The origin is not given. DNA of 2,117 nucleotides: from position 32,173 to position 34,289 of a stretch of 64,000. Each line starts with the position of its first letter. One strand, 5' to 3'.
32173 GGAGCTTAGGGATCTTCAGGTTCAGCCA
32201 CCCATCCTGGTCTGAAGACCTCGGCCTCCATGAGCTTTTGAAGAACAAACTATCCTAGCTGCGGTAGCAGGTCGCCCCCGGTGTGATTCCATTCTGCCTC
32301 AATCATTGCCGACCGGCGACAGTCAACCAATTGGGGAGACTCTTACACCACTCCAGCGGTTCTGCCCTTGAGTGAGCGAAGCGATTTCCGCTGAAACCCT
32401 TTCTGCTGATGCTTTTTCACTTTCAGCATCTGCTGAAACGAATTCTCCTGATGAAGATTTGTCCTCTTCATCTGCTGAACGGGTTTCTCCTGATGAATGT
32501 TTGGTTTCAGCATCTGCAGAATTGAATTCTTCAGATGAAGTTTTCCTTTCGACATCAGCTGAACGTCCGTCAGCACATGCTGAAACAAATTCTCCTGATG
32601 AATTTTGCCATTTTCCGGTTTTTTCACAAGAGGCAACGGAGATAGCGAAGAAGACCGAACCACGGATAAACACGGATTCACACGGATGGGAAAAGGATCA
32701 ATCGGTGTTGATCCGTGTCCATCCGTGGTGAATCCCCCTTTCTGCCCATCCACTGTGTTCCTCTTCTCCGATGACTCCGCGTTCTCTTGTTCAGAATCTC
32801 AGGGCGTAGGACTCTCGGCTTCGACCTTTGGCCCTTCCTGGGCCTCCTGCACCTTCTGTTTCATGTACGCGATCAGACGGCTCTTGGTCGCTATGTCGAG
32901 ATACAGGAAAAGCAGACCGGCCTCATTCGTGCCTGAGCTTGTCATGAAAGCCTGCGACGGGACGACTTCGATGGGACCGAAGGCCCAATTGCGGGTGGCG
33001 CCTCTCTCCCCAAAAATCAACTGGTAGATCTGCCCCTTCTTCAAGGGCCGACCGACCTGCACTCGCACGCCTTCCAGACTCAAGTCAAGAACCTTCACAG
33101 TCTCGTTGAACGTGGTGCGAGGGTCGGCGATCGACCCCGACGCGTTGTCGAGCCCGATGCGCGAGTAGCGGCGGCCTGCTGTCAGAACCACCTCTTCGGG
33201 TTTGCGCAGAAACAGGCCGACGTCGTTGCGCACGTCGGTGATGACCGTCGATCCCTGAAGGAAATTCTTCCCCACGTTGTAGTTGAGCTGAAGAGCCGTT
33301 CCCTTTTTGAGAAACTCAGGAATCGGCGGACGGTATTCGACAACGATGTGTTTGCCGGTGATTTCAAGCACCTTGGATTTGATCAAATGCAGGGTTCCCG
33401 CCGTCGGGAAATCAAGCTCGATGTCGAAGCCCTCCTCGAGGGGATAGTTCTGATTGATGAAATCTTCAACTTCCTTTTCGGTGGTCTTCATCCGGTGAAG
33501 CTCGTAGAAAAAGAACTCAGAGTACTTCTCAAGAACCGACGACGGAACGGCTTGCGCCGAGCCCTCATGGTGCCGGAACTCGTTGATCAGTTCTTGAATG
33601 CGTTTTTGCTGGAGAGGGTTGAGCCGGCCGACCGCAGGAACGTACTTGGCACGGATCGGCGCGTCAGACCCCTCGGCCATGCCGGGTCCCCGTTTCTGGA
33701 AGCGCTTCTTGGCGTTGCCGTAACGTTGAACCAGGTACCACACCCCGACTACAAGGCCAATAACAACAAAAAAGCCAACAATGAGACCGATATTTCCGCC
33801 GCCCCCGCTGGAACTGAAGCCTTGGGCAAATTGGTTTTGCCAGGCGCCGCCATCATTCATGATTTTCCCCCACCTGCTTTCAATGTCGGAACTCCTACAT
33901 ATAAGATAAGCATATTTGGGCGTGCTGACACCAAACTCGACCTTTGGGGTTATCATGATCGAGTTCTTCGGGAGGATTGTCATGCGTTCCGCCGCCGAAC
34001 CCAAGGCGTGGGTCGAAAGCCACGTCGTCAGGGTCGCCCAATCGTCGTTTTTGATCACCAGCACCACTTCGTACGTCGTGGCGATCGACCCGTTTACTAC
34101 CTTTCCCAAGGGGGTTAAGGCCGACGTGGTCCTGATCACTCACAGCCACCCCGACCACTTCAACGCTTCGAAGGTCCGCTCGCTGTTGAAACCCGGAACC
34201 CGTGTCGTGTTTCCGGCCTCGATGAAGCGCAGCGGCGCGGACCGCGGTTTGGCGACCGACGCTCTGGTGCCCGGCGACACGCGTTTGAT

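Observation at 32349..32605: Degenerate minisatellite with a palindromic core in every unit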

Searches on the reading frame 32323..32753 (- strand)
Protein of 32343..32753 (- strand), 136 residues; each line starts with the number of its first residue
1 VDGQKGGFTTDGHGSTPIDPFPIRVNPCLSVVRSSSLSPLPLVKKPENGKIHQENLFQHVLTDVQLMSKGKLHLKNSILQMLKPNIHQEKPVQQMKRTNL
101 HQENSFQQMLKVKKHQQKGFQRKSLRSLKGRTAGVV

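Call 7: search_protein_families(library=pfam, proteins=[window:32323-32673:-, window:32343-32753:-], max_evalue=0.01)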
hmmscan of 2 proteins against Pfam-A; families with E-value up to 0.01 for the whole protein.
window:32323-32673:- (116 aa): 0 families

window:32343-32753:- (136 aa): 0 families

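Call 16: find_encoding_contigs(protein=window:32323-32673:-, flank=6000)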
Protein window:32323-32673:- (116 aa): no gene with exactly this product is on record in the collection.

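Call 22: find_homologous_proteins(query=window:32323-32673:-, max_evalue=0.01)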
Query window:32323-32673:-: 41 candidates shared short words with the query, none scored E <= 0.01.
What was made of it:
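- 32323..32673 (-): ORF -A (116 aa, GTG start), with an N-terminus that matches the lipobox rule (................). Judged spurious, or at best a truncated relic. No homologues (call 22).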

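Call 55: search_protein_representatives(protein=window:32323-32673:-)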
Query: 116 residues. Proteins with E-value up to 0.001 (for the whole library): 4; up to 1e-10: 0; up to 1e-30: 0. The best 4 are listed.
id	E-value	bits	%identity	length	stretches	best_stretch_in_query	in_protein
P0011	1.1e-07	48.4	36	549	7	5-30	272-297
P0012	1.3e-06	45.0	33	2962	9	20-95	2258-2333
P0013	6.3e-05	39.5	33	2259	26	70-105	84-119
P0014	5.1e-04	36.6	34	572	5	6-30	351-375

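Call 58: search_protein_families(library=ncbifam, proteins=[window:32323-32673:-, window:32343-32753:-], max_evalue=0.1)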
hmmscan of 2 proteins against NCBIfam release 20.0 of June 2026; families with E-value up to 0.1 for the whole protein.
window:32323-32673:- (116 aa): 0 families

window:32343-32753:- (136 aa): 0 families

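Call 59: search_protein_families(library=phrogs, proteins=[window:32323-32673:-, window:32343-32753:-], max_evalue=0.1)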
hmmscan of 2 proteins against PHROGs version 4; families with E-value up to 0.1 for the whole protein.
window:32323-32673:- (116 aa): 1 family
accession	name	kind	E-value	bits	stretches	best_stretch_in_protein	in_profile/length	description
phrog_327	-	tail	0.048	14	1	18-79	339-394/618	tail protein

window:32343-32753:- (136 aa): 1 family
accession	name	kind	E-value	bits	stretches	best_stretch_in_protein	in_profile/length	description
phrog_29657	-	unknown function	0.1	13.8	0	105-123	13-31/59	-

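Call 60: list_cluster_members(proteins=[window:32343-32753:-, window:32372-32731:+])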
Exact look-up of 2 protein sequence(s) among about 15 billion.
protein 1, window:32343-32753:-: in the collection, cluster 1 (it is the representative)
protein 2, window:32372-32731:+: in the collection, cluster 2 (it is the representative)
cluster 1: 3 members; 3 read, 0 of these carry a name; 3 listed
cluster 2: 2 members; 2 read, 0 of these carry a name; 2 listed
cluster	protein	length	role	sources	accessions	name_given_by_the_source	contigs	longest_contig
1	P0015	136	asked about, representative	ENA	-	-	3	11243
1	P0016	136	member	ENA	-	-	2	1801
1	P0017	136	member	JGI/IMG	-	-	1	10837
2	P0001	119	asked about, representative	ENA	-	-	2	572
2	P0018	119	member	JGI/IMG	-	-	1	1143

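Call 75: search_dna_similar(query=window:32343-32753:-, collection=plasmids, mode=protein, max_evalue=0.01, max_rows=10)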
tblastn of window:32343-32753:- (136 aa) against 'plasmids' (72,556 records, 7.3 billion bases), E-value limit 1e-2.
No match.
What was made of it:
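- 32343..32753 (-): ORF -B (136 aa), the frame called by metagenome gene callers with three different starts (136, 94 and 77 aa). Judged spurious. No Pfam, NCBIfam or plasmid match (calls 7, 58, 75).
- No family or plasmid match (calls 7, 58, 59, 75).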

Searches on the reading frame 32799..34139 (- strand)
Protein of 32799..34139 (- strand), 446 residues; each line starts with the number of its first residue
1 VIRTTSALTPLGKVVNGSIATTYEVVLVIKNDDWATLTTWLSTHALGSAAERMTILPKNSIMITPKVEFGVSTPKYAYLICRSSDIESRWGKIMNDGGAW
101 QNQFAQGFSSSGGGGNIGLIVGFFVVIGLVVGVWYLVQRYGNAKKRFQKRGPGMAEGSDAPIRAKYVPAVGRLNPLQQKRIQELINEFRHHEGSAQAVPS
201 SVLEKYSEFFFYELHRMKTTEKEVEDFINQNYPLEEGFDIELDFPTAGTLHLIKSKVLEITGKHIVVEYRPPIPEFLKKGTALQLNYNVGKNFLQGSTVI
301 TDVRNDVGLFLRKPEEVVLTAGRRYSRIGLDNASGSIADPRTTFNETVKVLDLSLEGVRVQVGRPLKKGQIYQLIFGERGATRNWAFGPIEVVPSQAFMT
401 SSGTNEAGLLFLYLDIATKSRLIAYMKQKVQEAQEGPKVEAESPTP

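Call 7: search_protein_families(library=pfam, proteins=[window:32799-34139:-], max_evalue=0.01)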
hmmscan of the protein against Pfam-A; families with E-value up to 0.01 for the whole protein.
window:32799-34139:- (446 aa): 1 family
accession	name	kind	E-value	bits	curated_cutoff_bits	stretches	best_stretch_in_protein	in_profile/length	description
PF07238.19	PilZ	-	0.0017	19.1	22.5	0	346-427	23-101/102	PilZ domain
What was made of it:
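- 32799..33860 (-): PilZ-like gene (353 aa as called; the longest ORF runs to 34139). It converges on the array region. Weak PilZ hit, E 0.0017 (call 7).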

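Call 12: find_encoding_contigs(protein=window:32799-34139:-, flank=6000, max_places=10)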
Protein window:32799-34139:- (446 aa): no gene with exactly this product is on record in the collection.

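Call 13: find_related_loci(query=window:32799-34139:-, collection=genome_contigs, flank=5000)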
Query window:32799-34139:- (446 aa) in genome_contigs; peptide patterns used: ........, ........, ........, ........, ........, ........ (x = any residue, [..] = any of these).
75 stretches matched a pattern; 2 encode a relative of the query (tblastn E <= 1e-3); 2 distinct loci.
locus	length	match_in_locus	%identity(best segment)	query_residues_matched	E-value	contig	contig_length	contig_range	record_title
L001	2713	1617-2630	66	98-434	5e-162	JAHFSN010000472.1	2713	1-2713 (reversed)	MAG: Spirochaetaceae bacterium isolate nzgw599 NODE_169494_length_2714_cov_2.145777, whole genome shotgun sequence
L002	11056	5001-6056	48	79-433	3e-109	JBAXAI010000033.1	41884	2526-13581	MAG: Spirochaetales bacterium isolate ELA137 MAG137_33, whole genome shotgun sequence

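Call 19: find_related_loci(query=window:32799-34139:-, collection=metagenome_contigs, flank=4000)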
Query window:32799-34139:- (446 aa) in metagenome_contigs; peptide patterns used: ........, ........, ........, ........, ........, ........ (x = any residue, [..] = any of these).
111 stretches matched a pattern; 5 encode a relative of the query (tblastn E <= 1e-3); 5 distinct loci.
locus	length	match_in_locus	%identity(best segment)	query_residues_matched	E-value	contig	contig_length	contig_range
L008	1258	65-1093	67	94-440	2e-170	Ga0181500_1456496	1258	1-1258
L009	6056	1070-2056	56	100-428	1e-117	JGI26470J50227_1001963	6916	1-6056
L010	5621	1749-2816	47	91-443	4e-101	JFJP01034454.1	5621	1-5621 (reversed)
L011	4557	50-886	52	169-443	1e-92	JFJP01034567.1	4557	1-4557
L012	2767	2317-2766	42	74-226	1e-31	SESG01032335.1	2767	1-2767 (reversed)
